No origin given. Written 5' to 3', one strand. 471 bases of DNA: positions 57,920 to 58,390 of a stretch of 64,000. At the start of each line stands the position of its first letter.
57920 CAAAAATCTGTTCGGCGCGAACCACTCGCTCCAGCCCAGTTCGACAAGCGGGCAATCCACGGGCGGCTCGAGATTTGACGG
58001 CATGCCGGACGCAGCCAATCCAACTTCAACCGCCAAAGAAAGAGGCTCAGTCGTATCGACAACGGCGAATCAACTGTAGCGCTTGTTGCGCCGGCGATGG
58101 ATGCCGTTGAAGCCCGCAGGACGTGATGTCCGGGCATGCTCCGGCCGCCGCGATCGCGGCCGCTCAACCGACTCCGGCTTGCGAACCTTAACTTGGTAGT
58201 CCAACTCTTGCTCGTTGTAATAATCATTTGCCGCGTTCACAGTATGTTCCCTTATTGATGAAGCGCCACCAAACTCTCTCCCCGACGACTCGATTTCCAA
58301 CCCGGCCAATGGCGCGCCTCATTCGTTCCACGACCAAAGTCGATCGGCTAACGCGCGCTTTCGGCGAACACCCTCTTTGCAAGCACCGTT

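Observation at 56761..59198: Sensor-less sigma-54 activator beside two exact-spacing GG-N10-GC promoters, each preceding a tiny arginine-rich ORF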

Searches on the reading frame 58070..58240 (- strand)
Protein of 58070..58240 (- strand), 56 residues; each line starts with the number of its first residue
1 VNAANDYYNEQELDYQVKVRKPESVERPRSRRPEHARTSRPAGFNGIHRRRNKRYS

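Call 3: search_protein_families(library=ncbifam, proteins=[window:58070-58240:-], max_evalue=1)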
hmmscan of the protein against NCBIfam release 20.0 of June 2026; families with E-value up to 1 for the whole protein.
window:58070-58240:- (56 aa): 0 families

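Call 4: search_protein_families(library=pfam, proteins=[window:58070-58240:-], max_evalue=1)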
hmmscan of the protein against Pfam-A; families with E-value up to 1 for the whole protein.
window:58070-58240:- (56 aa): 0 families

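Call 11: find_homologous_proteins(query=window:58073-58240:-, max_evalue=10)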
Query window:58073-58240:- (56 aa): 13 proteins with E <= 10 among 13 candidates.
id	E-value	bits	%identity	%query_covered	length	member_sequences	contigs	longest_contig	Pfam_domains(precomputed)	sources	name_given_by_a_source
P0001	1.8e-28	114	98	100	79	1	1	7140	-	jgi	jgi:hypothetical protein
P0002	2.4e-21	92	80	100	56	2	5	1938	-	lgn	-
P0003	4.0e-21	91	75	100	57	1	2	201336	-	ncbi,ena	-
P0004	2.8e-20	89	80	98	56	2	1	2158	-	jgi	-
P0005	4.5e-20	88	77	100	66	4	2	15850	-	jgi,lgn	jgi:hypothetical protein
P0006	7.9e-19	84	75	98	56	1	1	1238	-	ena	-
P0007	4.2e-18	82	71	98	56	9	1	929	-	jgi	jgi:hypothetical protein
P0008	5.4e-16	75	67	98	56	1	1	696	-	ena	-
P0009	2.3e-15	73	64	98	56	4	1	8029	-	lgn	-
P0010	2.3e-15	73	69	98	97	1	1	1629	-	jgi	jgi:hypothetical protein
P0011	4.0e-15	73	64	98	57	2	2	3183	-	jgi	jgi:hypothetical protein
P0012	2.4e-14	70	69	98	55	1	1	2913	-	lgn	-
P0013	1.6e-13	68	64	98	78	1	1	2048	-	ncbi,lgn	-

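Call 14: find_encoding_contigs(protein=P0003, flank=10000, max_places=4)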
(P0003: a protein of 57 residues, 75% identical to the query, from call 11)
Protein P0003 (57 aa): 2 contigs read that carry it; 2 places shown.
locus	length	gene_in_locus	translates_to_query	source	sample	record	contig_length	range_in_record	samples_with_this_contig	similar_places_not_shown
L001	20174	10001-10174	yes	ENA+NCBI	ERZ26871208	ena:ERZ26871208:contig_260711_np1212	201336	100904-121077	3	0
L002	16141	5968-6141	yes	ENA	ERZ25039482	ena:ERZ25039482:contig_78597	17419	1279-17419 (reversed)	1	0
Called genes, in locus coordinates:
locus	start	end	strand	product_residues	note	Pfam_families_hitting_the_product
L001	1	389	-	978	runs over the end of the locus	-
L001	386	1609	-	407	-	-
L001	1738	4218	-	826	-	PF13400:Tad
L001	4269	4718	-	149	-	PF07811:TadE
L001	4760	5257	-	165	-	PF07811:TadE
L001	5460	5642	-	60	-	PF04964:Flp_Fap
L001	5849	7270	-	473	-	PF13727:CoA_binding_3, PF02397:Bac_transf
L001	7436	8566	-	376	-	PF00595:PDZ (faint), PF13180:PDZ_2, PF17820:PDZ_6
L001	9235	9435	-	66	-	-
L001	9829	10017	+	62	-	-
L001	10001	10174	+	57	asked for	-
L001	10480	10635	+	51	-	-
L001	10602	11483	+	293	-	PF00158:Sigma54_activat, PF07728:AAA_5 (weak), PF14532:Sigma54_activ_2, PF25601:AAA_lid_14, PF02954:HTH_8 (weak)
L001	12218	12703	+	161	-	-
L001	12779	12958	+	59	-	-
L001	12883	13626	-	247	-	-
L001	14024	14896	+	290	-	PF07589:PEP_exosort_dom (weak)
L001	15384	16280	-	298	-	PF17930:LpxI_N, PF06230:LpxI_C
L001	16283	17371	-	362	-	PF04613:LpxD, PF25084:LbH_EIF2B (faint), PF00132:Hexapep (weak), PF25087:GMPPB_C (weak), PF00132:Hexapep, PF14602:Hexapep_2 (faint), PF00132:Hexapep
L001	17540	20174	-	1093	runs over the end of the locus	PF25596:CPSase_L_D1, PF02222:ATP-grasp (faint), PF02786:CPSase_L_D2, PF13535:ATP-grasp_4 (weak), PF02787:CPSase_L_D3, PF25596:CPSase_L_D1, PF02786:CPSase_L_D2, PF02142:MGS, +2 more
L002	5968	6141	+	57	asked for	-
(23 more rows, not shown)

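Call 15: find_related_loci(query=A2, collection=genome_contigs, flank=6000)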
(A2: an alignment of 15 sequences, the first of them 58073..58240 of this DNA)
Query A2 (56 aa) in genome_contigs; peptide patterns used: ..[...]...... (x = any residue, [..] = any of these).
93 stretches matched a pattern; 63 encode a relative of the query (tblastn E <= 1e-3); 63 distinct loci.
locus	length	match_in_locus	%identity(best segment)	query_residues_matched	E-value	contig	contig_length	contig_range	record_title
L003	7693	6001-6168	67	1-55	2e-18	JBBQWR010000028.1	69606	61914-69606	MAG: Pirellulales bacterium isolate Co_metawrap_2068 Cmw_2068_k141_27125970_length_69606_cov_15.9983, whole genome shotg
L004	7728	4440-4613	59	1-56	2e-15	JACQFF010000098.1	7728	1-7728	MAG: Planctomycetia bacterium isolate NC_groundwater_1040_Pr1_S-0.65um_60_11 Montesol18_Sp65_coassembly_scaffold_366620,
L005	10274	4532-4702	58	1-56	3e-14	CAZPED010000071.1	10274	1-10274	MAG TPA_asm: uncultured Planctomycetaceae bacterium isolate binchicken_co74_159 genome assembly, contig: NODE_12417_leng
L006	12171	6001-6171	54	1-56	8e-14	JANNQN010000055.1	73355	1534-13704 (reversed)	MAG: Planctomycetia bacterium isolate SOY_31_metabat_442_sub SOY_31_k141_3010727, whole genome shotgun sequence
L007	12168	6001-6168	52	1-56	3e-13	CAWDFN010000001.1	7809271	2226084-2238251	MAG: uncultured Planctomycetia bacterium isolate MFD06085.bin.3.380 genome assembly, contig: contig_207, whole genome sh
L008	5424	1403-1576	55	1-56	9e-13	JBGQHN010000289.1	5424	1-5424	MAG: Planctomycetia bacterium isolate OBJ2_061818_070_71 k141_2050176_length_5424_cov_9.7394, whole genome shotgun seque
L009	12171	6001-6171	53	1-56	1e-12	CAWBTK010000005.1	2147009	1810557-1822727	MAG: uncultured Planctomycetaceae bacterium isolate MFD05442.bin.3.641 genome assembly, contig: contig_30896, whole geno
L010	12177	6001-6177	53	1-56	3e-12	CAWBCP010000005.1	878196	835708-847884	MAG: uncultured Planctomycetaceae bacterium isolate MFD02416.bin.2.228 genome assembly, contig: contig_18107, whole geno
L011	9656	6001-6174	52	1-56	9e-12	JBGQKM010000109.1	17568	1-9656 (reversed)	MAG: Planctomycetia bacterium isolate OBJ2_061818_050_61 k141_1099713_length_17568_cov_12.0000, whole genome shotgun seq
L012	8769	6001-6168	57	1-54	1e-11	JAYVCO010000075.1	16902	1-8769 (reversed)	MAG: Planctomycetia bacterium isolate GL32_Down_metabinner_12 GL32_Down_metabinner_12_74, whole genome shotgun sequence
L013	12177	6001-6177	47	1-56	1e-10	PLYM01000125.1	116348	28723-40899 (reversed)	MAG: Planctomycetaceae bacterium isolate palsa_1355 73.20120700_P3D.270_contig_130008, whole genome shotgun sequence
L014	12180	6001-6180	50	1-54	4e-10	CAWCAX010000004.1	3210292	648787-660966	MAG: uncultured Planctomycetaceae bacterium isolate MFD04540.bin.2.13 genome assembly, contig: contig_2506, whole genome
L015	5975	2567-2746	45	1-56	4e-10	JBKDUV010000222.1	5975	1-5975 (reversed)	MAG: Planctomycetia bacterium isolate samp_4355_semibin_45 samp_4355_951582, whole genome shotgun sequence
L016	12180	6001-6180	48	1-54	6e-10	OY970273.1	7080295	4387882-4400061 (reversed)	MAG: uncultured Planctomycetaceae bacterium isolate MFD09495.bin.c.1 genome assembly, chromosome: 1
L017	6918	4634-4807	47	1-56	7e-10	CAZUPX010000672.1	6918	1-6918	MAG TPA_asm: uncultured Planctomycetaceae bacterium isolate binchicken_co165_115 genome assembly, contig: k141_1477380,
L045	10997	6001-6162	43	7-56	4e-6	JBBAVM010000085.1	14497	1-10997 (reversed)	MAG: Pirellulales bacterium isolate EUL_323 ctg85-EUL_323, whole genome shotgun sequence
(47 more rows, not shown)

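Call 20: find_encoding_contigs(protein=P0005, flank=6000, max_places=3)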
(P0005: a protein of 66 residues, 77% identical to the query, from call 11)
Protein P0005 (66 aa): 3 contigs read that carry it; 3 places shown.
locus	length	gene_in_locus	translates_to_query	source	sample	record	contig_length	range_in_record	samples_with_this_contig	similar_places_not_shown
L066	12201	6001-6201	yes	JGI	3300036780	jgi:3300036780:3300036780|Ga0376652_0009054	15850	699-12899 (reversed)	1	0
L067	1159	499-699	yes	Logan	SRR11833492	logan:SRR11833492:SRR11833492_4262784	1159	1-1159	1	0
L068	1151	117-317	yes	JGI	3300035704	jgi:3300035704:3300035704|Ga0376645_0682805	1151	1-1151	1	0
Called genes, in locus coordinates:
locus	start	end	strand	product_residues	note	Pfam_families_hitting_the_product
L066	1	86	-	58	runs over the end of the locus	PF04964:Flp_Fap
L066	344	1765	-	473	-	PF13727:CoA_binding_3, PF02397:Bac_transf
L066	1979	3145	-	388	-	PF00595:PDZ (weak), PF13180:PDZ_2, PF14685:PDZ_Tricorn (faint), PF17820:PDZ_6, PF13180:PDZ_2 (weak)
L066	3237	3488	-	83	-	-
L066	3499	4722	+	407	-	PF16697:Yop-YscD_cpl, PF00498:FHA, PF00563:EAL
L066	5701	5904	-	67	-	-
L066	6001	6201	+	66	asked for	-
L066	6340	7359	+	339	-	PF00158:Sigma54_activat, PF14532:Sigma54_activ_2, PF07728:AAA_5 (weak), PF25601:AAA_lid_14, PF02954:HTH_8 (weak)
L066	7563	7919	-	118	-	-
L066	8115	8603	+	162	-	-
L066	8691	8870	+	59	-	-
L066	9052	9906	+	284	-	PF07589:PEP_exosort_dom (weak)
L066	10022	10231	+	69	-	-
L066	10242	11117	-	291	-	PF17930:LpxI_N, PF06230:LpxI_C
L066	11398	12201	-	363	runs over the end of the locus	PF04613:LpxD, PF25084:LbH_EIF2B (weak), PF25087:GMPPB_C (weak), PF00132:Hexapep, PF14602:Hexapep_2, PF00132:Hexapep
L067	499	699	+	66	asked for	-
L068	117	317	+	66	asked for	-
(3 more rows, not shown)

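Call 21: find_encoding_contigs(protein=P0009, flank=6000, max_places=3)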
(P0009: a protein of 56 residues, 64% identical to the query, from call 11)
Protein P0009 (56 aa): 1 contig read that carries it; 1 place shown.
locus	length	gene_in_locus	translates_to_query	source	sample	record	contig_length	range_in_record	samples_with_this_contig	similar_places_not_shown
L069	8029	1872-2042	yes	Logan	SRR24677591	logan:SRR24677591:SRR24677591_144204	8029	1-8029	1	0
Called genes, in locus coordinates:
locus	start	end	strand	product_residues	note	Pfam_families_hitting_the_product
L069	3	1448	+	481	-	?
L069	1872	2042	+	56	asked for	-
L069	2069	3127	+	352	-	PF00158:Sigma54_activat, PF14532:Sigma54_activ_2, PF07728:AAA_5 (weak), PF25601:AAA_lid_14, PF02954:HTH_8 (weak)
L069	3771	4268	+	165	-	-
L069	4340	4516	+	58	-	-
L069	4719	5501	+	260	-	-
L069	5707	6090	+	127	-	PF09579:Spore_YtfJ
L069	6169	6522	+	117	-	-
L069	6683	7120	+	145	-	PF13431:TPR_17 (faint)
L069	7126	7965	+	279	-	PF01048:PNP_UDP_1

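Call 22: find_encoding_contigs(protein=P0011, flank=6000, max_places=3)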
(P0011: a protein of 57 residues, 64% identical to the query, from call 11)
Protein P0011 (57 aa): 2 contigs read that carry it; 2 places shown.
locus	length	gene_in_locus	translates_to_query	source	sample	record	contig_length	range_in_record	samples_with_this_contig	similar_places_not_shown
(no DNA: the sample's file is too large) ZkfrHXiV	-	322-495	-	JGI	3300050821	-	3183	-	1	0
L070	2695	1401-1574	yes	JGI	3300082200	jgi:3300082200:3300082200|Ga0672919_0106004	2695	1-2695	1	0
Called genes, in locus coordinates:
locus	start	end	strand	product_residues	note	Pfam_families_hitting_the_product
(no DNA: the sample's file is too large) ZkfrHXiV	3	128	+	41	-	?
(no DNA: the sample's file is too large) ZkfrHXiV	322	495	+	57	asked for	-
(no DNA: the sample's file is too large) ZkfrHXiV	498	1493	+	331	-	PF00158:Sigma54_activat, PF14532:Sigma54_activ_2, PF07728:AAA_5 (weak), PF25601:AAA_lid_14, PF02954:HTH_8 (weak)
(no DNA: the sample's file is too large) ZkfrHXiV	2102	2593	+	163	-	-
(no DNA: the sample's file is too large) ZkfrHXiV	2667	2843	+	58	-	-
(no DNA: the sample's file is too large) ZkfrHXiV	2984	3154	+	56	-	-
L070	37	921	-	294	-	PF13714:PEP_mutase, PF00463:ICL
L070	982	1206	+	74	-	-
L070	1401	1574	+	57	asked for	-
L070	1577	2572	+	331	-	PF00158:Sigma54_activat, PF14532:Sigma54_activ_2, PF07728:AAA_5 (weak), PF25601:AAA_lid_14, PF02954:HTH_8 (weak)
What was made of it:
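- A and the activator gene are 3-27 nt apart in L070 and L069 (calls 21, 22). A lies 3-27 nt before the activator gene in L070 and L069 (calls 21, 22).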

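Call 23: find_encoding_contigs(protein=P0012, flank=6000, max_places=3)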
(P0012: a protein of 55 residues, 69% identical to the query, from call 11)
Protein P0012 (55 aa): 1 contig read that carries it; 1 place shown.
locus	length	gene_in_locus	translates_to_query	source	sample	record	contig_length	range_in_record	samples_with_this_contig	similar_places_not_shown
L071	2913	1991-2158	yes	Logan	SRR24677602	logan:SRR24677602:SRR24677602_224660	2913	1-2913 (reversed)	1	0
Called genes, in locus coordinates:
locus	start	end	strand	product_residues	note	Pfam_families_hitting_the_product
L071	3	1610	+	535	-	?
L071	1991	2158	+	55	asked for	-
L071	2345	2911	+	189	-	?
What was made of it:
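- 58070..58240 (-): Mini-protein A, 56 aa, GTG start, pI 10.6, C-terminal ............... Sits directly upstream of the activator gene in L001, L003, L066, L069, L070 and L071 (calls 14, 20-23).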

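Call 28: search_protein_families(library=pfam, proteins=[L007:5447-5938:+, L001:12218-12703:+], max_evalue=10)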
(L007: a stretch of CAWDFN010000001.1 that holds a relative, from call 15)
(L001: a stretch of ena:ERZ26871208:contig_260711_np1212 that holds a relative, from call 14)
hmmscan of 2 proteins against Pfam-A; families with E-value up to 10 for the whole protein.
L007:5447-5938:+ (163 aa): 2 families
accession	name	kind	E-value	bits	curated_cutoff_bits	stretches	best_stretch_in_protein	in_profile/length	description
PF20161.5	VpsR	-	0.0092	16.1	23.7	1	37-76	23-62/121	VpsR domain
PF16012.10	DUF4780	-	0.26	11.2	24.5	0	23-57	35-69/176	Domain of unknown function (DUF4780)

L001:12218-12703:+ (161 aa): 3 families
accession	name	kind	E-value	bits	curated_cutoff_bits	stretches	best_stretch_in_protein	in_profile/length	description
PF19720.4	DUF6214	-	0.023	15.3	26.6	1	48-120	11-82/155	Family of unknown function (DUF6214)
PF20161.5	VpsR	-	0.044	13.9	23.7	1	43-86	20-63/121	VpsR domain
PF21016.3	RlmN_N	-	0.12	12.6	24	1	123-153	25-55/60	Ribosomal RNA large subunit methyltransferase N-terminal domain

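Call 38: search_protein_families(library=ncbifam, proteins=[L007:5447-5938:+, L045:5441-5900:+], max_evalue=10)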
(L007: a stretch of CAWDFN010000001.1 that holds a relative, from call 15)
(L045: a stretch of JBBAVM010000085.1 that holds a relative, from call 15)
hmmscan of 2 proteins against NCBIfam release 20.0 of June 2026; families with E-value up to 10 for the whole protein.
L007:5447-5938:+ (163 aa): 4 families
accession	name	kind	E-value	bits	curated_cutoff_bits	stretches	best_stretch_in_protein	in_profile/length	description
TIGR01818.1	ntrC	equivalog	0.0039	16.1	558.6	1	25-137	2-114/463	nitrogen regulation protein NR(I)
NF008176.1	PRK10923.1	equivalog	0.017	13.8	620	1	25-126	7-108/469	nitrogen regulation protein NR(I)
NF011695.0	PRK15115.1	equivalog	0.041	12.7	763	1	24-126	9-111/445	two-component system response regulator GlrR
NF045944.1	ResRegRpaBCyano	equivalog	0.14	11.5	330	1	25-121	1-96/229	response regulator transcription factor RpaB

L045:5441-5900:+ (153 aa): 2 families
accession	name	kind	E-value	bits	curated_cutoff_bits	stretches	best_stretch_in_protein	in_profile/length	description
TIGR01818.1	ntrC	equivalog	0.0033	16.3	558.6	1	25-140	2-114/463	nitrogen regulation protein NR(I)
NF008176.1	PRK10923.1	equivalog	0.0039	15.8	620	1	25-135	7-114/469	nitrogen regulation protein NR(I)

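Call 42: search_solved_structures(query=A2, max_evalue=10, show_alignments=2)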
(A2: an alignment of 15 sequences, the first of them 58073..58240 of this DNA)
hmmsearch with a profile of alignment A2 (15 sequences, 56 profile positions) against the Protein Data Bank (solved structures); distinct sequences matched with E-value up to 10: 0.
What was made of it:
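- Tried and rejected: Pfam, NCBIfam and PDB sequence searches for the mini-proteins found nothing (calls 3, 4, 28, 38, 42).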

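Call 50: search_protein_representatives(alignment_id=A2)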
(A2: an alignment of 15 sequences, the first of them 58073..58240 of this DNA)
Query: 15 sequences, 56 profile positions. Proteins with E-value up to 0.001 (for the whole library): 77; up to 1e-10: 6; up to 1e-30: 0. The best 77 are listed.
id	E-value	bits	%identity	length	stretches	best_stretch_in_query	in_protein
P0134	1.6e-26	108.8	-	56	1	1-56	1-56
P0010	4.8e-26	107.2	-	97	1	1-56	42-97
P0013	1.2e-24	102.8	-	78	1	1-56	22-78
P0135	1.4e-17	80.1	-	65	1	1-55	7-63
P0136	1.9e-11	60.5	-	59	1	1-56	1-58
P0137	4.6e-11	59.2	-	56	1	1-55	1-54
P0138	2.1e-10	57.1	-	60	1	1-55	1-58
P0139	2.9e-10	56.6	-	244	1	1-55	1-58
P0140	1.3e-09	54.5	-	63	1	1-54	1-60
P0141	1.9e-09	54.0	-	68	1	9-54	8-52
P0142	2.1e-09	53.9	-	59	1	1-55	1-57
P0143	2.4e-09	53.7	-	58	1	1-56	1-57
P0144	3.4e-09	53.2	-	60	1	1-55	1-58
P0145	3.6e-09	53.2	-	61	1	1-54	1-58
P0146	9.7e-09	51.8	-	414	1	6-55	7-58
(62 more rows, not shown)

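Call 70: predict_structure(alignment_id=A4)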
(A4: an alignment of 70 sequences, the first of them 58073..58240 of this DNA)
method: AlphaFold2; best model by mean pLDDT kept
length: 56 residues; sequences in the alignment: 70
mean_pLDDT: 67.9   pTM: 0.14
mean pLDDT of the five models: 67.9, 66.4, 63.1, 63.1, 62.9
residues with pLDDT >= 90: 0; 70-90: 24; 50-70: 32; < 50: 0
segments of 3 or more residues with pLDDT < 50: none
pLDDT, mean of each block of 10 residues (from residue 1): 67 70 74 64 61 74
secondary structure, 60 per line:
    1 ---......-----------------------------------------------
elements in order: H4-9
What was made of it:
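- The mini-protein is predicted disordered, pTM 0.14 (call 70).
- Tried and rejected: The AlphaFold model of mini-protein A has no fold (pTM 0.14, call 70), so I did not run a fold search on it.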
